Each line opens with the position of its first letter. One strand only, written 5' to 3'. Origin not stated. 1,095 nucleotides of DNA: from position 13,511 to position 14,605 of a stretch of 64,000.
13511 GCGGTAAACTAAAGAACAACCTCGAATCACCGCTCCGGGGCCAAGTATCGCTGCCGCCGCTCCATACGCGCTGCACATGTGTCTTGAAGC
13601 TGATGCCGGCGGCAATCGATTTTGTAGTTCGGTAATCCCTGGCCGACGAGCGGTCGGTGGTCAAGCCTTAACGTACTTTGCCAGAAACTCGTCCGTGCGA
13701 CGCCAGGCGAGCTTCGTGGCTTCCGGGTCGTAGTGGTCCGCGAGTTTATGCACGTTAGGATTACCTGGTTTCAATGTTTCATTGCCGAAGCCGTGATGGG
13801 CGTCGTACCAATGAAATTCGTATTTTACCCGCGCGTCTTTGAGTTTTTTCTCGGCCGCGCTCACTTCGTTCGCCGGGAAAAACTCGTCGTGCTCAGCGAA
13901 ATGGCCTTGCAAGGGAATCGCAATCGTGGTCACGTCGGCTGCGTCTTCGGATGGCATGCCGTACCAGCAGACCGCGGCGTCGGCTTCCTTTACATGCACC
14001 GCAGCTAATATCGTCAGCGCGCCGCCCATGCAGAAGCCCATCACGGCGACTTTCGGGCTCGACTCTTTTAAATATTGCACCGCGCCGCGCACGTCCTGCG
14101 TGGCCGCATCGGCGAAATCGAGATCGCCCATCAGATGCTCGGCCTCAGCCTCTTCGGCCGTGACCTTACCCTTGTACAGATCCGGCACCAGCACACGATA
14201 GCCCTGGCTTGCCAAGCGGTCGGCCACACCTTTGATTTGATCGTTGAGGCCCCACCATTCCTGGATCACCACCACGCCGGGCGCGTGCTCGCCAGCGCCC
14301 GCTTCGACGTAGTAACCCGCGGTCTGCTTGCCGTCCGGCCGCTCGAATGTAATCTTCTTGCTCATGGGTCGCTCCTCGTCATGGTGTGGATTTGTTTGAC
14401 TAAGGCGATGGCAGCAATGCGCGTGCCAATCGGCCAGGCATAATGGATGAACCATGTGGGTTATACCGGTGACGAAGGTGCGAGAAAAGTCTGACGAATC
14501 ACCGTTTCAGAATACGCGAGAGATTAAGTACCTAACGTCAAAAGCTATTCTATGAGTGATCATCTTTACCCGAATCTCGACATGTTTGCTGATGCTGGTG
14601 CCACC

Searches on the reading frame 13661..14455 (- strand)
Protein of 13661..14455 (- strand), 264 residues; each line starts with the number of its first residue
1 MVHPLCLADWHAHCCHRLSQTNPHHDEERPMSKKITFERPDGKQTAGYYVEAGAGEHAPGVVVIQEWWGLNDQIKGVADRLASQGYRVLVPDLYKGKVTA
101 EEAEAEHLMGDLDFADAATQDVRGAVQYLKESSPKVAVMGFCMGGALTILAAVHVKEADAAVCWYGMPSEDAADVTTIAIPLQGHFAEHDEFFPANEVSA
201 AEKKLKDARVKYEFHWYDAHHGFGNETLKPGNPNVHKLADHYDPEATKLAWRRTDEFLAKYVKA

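Call 3: search_protein_families(library=pfam, proteins=[window:13661-14455:-], max_evalue=0.01)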
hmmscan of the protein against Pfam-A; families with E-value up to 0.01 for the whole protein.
window:13661-14455:- (264 aa): 6 families
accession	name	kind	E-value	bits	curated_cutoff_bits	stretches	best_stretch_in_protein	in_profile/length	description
PF01738.24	DLH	-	7.2e-54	183.1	21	1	55-261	10-216/217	Dienelactone hydrolase family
PF12740.14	PETase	-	2.9e-06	27.3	28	1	49-191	45-180/263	PET hydrolase-like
PF12697.13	Abhydrolase_6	-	1.7e-05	26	26.3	1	67-193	13-121/217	Alpha/beta hydrolase family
PF12146.15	Hydrolase_4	-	0.00059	19.6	27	1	75-162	21-105/239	Serine aminopeptidase, S33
PF01764.32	Lipase_3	-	0.0013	19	22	1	112-181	39-103/140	Lipase (class 3)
PF02230.22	Abhydrolase_2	-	0.0019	18.5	23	1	133-221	104-199/217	Phospholipase/Carboxylesterase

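Call 33: search_protein_families(library=ncbifam, proteins=[window:13661-14365:-], max_evalue=0.01)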
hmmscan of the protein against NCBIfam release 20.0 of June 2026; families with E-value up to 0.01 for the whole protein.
window:13661-14365:- (234 aa): 2 families
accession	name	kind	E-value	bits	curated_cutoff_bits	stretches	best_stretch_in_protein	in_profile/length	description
NF041440.1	hydrolase_YghX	exception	2.7e-30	105.5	460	1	2-231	68-291/292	YghX family hydrolase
NF051441.1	BisHyethTerphBdeA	equivalog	0.00014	21.3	520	1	30-134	101-198/305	bis(hydroxyethyl) terephthalate hydrolase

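Call 63: find_homologous_proteins(query=window:13661-14365:-, max_evalue=1e-60)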
Query window:13661-14365:- (234 aa): 6020 proteins with E <= 1e-60 among 8000 candidates; the best 120 are listed.
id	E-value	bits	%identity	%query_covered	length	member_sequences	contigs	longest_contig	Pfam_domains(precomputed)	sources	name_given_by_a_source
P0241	3.5e-156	536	100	100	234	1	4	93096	PF12740.15,PF12697.14,PF01738.25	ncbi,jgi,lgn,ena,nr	ncbi:MAG: dienelactone hydrolase family protein [Gammaproteobacteria bacterium]|nr:dienelactone hydr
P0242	7.7e-133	459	86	100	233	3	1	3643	PF12740.15,PF12697.14,PF01738.25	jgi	-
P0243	9.2e-133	459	85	100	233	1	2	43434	PF12697.14,PF01738.25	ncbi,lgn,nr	ncbi:MAG: dienelactone hydrolase family protein [Gammaproteobacteria bacterium]|nr:dienelactone hydr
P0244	2.8e-131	454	84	100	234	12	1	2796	PF01738.25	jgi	jgi:carboxymethylenebutenolidase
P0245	1.0e-125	436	80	100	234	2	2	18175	PF12697.14,PF01738.25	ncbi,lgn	ncbi:MAG: dienelactone hydrolase family protein [Gammaproteobacteria bacterium]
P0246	1.3e-124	432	79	100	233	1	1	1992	PF12740.15,PF01738.25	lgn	-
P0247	2.5e-124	431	78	100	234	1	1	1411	PF12697.14,PF01738.25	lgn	-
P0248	9.5e-119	413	77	100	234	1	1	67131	PF01738.25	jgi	jgi:carboxymethylenebutenolidase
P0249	6.5e-118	410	74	100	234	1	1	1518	PF12740.15,PF12697.14,PF01738.25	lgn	-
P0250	1.3e-116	406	74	100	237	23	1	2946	PF12740.15,PF01738.25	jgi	jgi:carboxymethylenebutenolidase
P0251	3.0e-114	398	74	100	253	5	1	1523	PF12740.15,PF12697.14,PF01738.25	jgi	jgi:carboxymethylenebutenolidase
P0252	5.7e-114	398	75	99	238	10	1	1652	PF12697.14,PF01738.25,PF12146.16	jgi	jgi:carboxymethylenebutenolidase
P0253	8.9e-112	390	72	100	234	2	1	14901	PF12740.15,PF12697.14,PF01738.25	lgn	-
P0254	3.7e-108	379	70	100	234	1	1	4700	PF01738.25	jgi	jgi:carboxymethylenebutenolidase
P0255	5.1e-106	372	71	100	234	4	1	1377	PF12740.15,PF12697.14,PF01738.25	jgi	jgi:carboxymethylenebutenolidase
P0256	1.6e-101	357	69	100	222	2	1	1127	PF12697.14,PF01738.25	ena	-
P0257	3.5e-101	356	70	94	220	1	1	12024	PF12697.14,PF01738.25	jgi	jgi:carboxymethylenebutenolidase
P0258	2.5e-99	350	69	100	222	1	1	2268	PF01738.25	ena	-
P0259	5.0e-99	349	69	100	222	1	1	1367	PF01738.25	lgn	-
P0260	1.5e-98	347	69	100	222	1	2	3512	PF01738.25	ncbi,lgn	ncbi:MAG: dienelactone hydrolase family protein [Desulfatiglandales bacterium]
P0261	2.4e-98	346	68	100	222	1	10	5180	PF12697.14,PF01738.25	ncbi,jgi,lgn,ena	ncbi:MAG TPA: dienelactone hydrolase family protein [Thermodesulfobacteriota bacterium]|jgi:carboxym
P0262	2.4e-98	346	68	100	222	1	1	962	PF01738.25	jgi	-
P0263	2.5e-98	346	68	100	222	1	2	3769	PF01738.25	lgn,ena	-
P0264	3.3e-98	346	68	100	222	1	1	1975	PF01738.25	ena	-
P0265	5.0e-98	345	69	98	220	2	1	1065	PF01738.25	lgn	-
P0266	6.4e-98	345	68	100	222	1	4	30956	PF01738.25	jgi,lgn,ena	-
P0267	6.5e-98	345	68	100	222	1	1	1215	PF01738.25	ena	-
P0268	8.5e-98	345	67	100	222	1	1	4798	PF01738.25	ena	-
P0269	9.5e-98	344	68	100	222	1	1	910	PF01738.25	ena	-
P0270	9.8e-98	344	68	100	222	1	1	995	PF01738.25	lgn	-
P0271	1.3e-97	344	68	100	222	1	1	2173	PF01738.25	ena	-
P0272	1.5e-97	344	68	100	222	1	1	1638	PF01738.25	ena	-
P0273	2.2e-97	343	67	100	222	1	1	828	PF01738.25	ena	-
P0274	2.4e-97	343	68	100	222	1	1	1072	PF01738.25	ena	-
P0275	2.4e-97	343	68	100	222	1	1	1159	PF01738.25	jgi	-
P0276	2.6e-97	343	68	100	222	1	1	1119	PF01738.25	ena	-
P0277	3.3e-97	343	67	100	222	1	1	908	PF01738.25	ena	-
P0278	3.9e-97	342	67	100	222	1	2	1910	PF01738.25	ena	-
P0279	4.1e-97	342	67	100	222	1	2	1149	PF01738.25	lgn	-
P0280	4.3e-97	342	67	100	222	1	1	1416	PF01738.25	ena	-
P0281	5.2e-97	342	67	100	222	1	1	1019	PF01738.25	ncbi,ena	-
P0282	1.0e-96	341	67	100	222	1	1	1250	PF01738.25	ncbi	-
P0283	1.3e-96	341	67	100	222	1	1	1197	PF01738.25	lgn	-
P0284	1.5e-96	341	66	100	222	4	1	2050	PF01738.25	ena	-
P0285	1.7e-96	340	67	100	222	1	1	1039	PF01738.25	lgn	-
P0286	2.1e-96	340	67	100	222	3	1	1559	PF01738.25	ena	-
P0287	3.3e-96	339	67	100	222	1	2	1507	PF01738.25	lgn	-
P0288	3.7e-96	339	66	99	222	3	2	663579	PF12697.14,PF01738.25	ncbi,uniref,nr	ncbi:dienelactone hydrolase family protein [Nodosilinea sp. FACHB-131]|uniref:dienelactone hydrolase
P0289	1.3e-95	338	66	99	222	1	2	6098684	PF01738.25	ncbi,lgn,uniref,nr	ncbi:dienelactone hydrolase family protein [Nodosilinea nodulosa]|uniref:dienelactone hydrolase fami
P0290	1.4e-95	337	67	99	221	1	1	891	PF01738.25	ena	-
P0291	4.4e-95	336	66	99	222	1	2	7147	PF12697.14,PF01738.25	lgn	-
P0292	5.6e-95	335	66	99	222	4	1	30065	PF12697.14,PF01738.25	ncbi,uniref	ncbi:dienelactone hydrolase family protein [Nodosilinea sp. AN01ver1]|uniref:dienelactone hydrolase 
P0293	3.7e-94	333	66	100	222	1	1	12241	PF12697.14,PF01738.25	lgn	-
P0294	1.0e-93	331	64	100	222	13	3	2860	PF01738.25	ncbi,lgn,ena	-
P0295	1.6e-93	331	65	99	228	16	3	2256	PF01738.25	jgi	jgi:carboxymethylenebutenolidase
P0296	1.7e-93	331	65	100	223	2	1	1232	PF01738.25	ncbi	-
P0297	2.4e-93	330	65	100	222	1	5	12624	PF01738.25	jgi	jgi:carboxymethylenebutenolidase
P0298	6.6e-93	329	64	100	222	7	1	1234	PF01738.25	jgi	jgi:carboxymethylenebutenolidase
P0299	1.2e-92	328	64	99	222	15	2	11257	PF01738.25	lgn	-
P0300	1.3e-92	328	65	99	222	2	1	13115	PF12697.14,PF01738.25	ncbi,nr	ncbi:carboxymethylenebutenolidase [filamentous cyanobacterium CCP3]|nr:carboxymethylenebutenolidase 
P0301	1.9e-92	327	64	99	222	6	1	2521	PF12697.14,PF01738.25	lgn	-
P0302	2.5e-92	327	65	100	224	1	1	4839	PF01738.25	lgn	-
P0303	3.1e-92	326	64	100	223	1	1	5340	PF01738.25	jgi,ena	-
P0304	3.4e-92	326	65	99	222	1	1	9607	PF12697.14,PF01738.25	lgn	-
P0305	5.8e-92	326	64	100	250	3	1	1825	PF01738.25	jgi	jgi:carboxymethylenebutenolidase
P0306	5.9e-92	326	64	100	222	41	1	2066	PF01738.25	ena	-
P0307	6.4e-92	325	64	99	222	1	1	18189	PF12697.14,PF01738.25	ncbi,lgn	ncbi:MAG: dienelactone hydrolase family protein [Nodosilinea sp.]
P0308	6.4e-92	325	64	99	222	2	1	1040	PF01738.25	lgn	-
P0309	6.8e-92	325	65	100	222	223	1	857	PF01738.25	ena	-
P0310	7.6e-92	325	64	100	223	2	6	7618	PF01738.25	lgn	-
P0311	8.7e-92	325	65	99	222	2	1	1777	PF12697.14,PF01738.25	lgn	-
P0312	9.4e-92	325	66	100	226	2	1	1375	PF01738.25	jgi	jgi:carboxymethylenebutenolidase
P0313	1.2e-91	324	64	100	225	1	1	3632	PF01738.25,PF08840.18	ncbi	ncbi:MAG: dienelactone hydrolase family protein, partial [Candidatus Binatia bacterium]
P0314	1.2e-91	324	65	99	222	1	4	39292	PF12697.14,PF01738.25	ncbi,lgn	-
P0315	1.2e-91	324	65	100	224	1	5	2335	PF01738.25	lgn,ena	-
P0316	2.3e-91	324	64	100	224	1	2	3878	PF01738.25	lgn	-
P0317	2.4e-91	324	64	100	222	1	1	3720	PF12697.14,PF01738.25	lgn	-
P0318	2.6e-91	323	63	99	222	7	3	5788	PF12697.14,PF01738.25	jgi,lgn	jgi:carboxymethylenebutenolidase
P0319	2.7e-91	323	64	100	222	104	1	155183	PF01738.25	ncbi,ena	-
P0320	3.1e-91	323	64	100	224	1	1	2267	PF01738.25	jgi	jgi:carboxymethylenebutenolidase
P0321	4.0e-91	323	64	100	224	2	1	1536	PF01738.25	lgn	-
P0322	4.1e-91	323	63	100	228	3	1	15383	PF01738.25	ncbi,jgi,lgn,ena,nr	ncbi:MAG TPA: dienelactone hydrolase family protein [Terriglobia bacterium]|nr:dienelactone hydrolas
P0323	4.9e-91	323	64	100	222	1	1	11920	PF01738.25,PF08840.18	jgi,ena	jgi:carboxymethylenebutenolidase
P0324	6.1e-91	322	62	100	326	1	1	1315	PF01738.25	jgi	jgi:carboxymethylenebutenolidase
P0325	7.2e-91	322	64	100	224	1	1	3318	PF01738.25,PF08840.18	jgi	jgi:carboxymethylenebutenolidase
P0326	7.6e-91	322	63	100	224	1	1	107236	PF01738.25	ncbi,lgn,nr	ncbi:MAG TPA: dienelactone hydrolase family protein [Candidatus Acidoferrales bacterium]|nr:dienelac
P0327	1.0e-90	321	63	100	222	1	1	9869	PF01738.25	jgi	jgi:carboxymethylenebutenolidase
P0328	1.1e-90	321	64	99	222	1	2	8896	PF12697.14,PF01738.25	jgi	-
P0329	1.1e-90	321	64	97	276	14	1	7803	PF01738.25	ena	-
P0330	1.3e-90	321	63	99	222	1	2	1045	PF12697.14,PF01738.25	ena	-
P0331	1.3e-90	321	63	98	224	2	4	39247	PF01738.25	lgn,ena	-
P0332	1.4e-90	321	64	100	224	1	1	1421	PF01738.25,PF08840.18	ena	-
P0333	1.5e-90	321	64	100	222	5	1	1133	PF01738.25,PF08840.18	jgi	jgi:carboxymethylenebutenolidase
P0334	1.9e-90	321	64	99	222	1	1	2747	PF12740.15,PF12697.14,PF01738.25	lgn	-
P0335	2.1e-90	320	64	100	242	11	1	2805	PF01738.25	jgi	jgi:carboxymethylenebutenolidase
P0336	2.9e-90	320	64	100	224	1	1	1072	PF01738.25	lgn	-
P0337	3.0e-90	320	63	100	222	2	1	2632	PF01738.25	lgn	-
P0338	3.3e-90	320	61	100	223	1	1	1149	PF12697.14,PF01738.25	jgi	jgi:carboxymethylenebutenolidase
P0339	3.4e-90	320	64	100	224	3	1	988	PF01738.25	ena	-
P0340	5.0e-90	319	63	99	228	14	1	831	PF01738.25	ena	-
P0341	5.5e-90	319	63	100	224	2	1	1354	PF01738.25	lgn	-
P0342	5.9e-90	319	62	100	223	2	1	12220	PF01738.25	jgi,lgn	-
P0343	7.9e-90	319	63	100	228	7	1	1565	PF01738.25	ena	-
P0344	8.2e-90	318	61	100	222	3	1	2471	PF01738.25,PF08840.18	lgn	-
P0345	9.9e-90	318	63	100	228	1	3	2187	PF01738.25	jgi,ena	-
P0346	1.1e-89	318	64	100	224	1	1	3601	PF01738.25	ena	-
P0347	1.2e-89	318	62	100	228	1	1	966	PF01738.25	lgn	-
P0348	1.3e-89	318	63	99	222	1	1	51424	PF01738.25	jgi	jgi:carboxymethylenebutenolidase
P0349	1.3e-89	318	63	100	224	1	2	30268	PF01738.25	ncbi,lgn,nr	ncbi:MAG: dienelactone hydrolase family protein [Deltaproteobacteria bacterium]|nr:dienelactone hydr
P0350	1.3e-89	318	63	100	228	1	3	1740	PF01738.25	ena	-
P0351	1.5e-89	318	63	99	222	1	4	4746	PF01738.25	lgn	-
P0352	1.6e-89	318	63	100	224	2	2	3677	PF01738.25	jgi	-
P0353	2.0e-89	317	65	100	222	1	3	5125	PF12740.15,PF01738.25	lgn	-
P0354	2.1e-89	317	64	100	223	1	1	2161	PF01738.25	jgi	-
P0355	2.2e-89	317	63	100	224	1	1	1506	PF01738.25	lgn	-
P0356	2.2e-89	317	64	100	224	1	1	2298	PF01738.25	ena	-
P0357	2.5e-89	317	64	100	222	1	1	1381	PF01738.25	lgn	-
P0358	4.5e-89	316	63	100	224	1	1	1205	PF01738.25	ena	-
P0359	4.6e-89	316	64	100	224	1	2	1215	PF01738.25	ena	-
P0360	4.8e-89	316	63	100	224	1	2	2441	PF01738.25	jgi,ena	-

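Call 65: find_encoding_contigs(protein=P0243, flank=9000, max_places=2)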
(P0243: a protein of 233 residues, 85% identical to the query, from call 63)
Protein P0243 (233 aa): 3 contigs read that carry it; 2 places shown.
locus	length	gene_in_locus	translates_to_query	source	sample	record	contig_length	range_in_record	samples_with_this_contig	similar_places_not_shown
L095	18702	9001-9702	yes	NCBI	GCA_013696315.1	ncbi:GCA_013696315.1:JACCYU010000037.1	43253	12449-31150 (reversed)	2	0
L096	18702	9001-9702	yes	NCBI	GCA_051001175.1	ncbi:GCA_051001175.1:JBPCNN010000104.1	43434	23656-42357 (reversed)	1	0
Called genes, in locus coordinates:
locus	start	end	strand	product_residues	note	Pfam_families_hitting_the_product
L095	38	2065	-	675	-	PF22745:Nlig-Ia, PF01653:DNA_ligase_aden, PF03120:OB_DNA_ligase, PF03119:DNA_ligase_ZBD, PF12826:HHH_2, PF14520:HHH_5 (weak), PF00533:BRCT, PF12738:PTCB-BRCT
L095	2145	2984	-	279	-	PF04354:ZipA_C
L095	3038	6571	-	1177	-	PF02463:SMC_N, PF13175:AAA_15 (weak), PF13304:AAA_21 (faint), PF13476:AAA_23, PF06470:SMC_hinge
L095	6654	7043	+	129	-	PF14489:QueF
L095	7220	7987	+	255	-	PF07264:EI24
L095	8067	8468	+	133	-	-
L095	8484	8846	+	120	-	-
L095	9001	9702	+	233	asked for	PF01738:DLH, PF12697:Abhydrolase_6 (faint)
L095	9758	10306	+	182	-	PF01797:Y1_Tnp (weak)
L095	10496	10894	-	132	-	-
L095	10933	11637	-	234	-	-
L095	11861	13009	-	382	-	PF00155:Aminotran_1_2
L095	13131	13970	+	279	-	PF18421:Peptidase_M23_N, PF01551:Peptidase_M23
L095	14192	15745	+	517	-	PF00657:Lipase_GDSL, PF13472:Lipase_GDSL_2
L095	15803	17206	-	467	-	PF00350:Dynamin_N (faint), PF01926:MMR_HSR1, PF02421:FeoB_N, PF03193:RsgA_GTPase (faint), PF00009:GTP_EFTU, PF01926:MMR_HSR1, PF02421:FeoB_N, PF14714:KH_dom-like, +2 more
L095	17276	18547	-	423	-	PF01011:PQQ (faint), PF13570:Beta-prop_ACSF4, PF13360:PQQ_2, PF13570:Beta-prop_ACSF4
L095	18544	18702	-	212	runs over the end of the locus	PF09976:TPR_21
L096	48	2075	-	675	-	PF22745:Nlig-Ia, PF01653:DNA_ligase_aden, PF03120:OB_DNA_ligase, PF03119:DNA_ligase_ZBD, PF12826:HHH_2, PF14520:HHH_5 (weak), PF00533:BRCT, PF12738:PTCB-BRCT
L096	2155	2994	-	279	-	PF04354:ZipA_C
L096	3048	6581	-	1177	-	PF02463:SMC_N, PF13175:AAA_15 (weak), PF13304:AAA_21 (faint), PF13476:AAA_23, PF06470:SMC_hinge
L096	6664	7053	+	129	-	PF14489:QueF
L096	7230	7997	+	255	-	PF07264:EI24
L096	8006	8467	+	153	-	-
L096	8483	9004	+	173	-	-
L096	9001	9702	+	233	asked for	PF01738:DLH, PF12697:Abhydrolase_6 (faint)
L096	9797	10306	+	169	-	PF01797:Y1_Tnp (weak)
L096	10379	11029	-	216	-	-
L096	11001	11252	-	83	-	-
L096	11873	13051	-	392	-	PF00155:Aminotran_1_2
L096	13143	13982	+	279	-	PF18421:Peptidase_M23_N, PF01551:Peptidase_M23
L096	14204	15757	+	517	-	PF00657:Lipase_GDSL, PF13472:Lipase_GDSL_2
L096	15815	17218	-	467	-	PF00350:Dynamin_N (faint), PF01926:MMR_HSR1, PF02421:FeoB_N, PF03193:RsgA_GTPase (faint), PF00009:GTP_EFTU, PF01926:MMR_HSR1, PF02421:FeoB_N, PF14714:KH_dom-like, +3 more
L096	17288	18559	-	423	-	PF01011:PQQ (faint), PF25293:Beta-prop_EMC1_N (faint), PF13570:Beta-prop_ACSF4, PF13360:PQQ_2, PF13570:Beta-prop_ACSF4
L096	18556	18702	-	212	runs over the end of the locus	PF09976:TPR_21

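Call 66: find_encoding_contigs(protein=P0244, flank=9000, max_places=3)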
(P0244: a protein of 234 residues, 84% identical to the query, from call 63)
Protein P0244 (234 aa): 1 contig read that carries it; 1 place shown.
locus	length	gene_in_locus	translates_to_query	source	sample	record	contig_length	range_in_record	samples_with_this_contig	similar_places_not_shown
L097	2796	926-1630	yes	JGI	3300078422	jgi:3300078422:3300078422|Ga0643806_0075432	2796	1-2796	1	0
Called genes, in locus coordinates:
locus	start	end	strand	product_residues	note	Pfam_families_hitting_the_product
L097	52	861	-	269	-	PF13532:2OG-FeII_Oxy_2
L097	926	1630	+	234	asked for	PF01738:DLH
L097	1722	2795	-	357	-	?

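Call 77: search_protein_families(library=pfam, proteins=[L095:9758-10306:+, L095:10933-11637:-, L095:10496-10894:-], max_evalue=0.01)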
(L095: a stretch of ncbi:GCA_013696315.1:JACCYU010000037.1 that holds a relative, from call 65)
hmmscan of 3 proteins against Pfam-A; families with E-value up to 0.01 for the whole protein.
L095:9758-10306:+ (182 aa): 1 family
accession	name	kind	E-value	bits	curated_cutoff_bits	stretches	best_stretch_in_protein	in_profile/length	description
PF01797.21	Y1_Tnp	-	1.1e-05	26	23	1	29-135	9-119/121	Transposase IS200 like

L095:10933-11637:- (234 aa): 0 families

L095:10496-10894:- (132 aa): 0 families
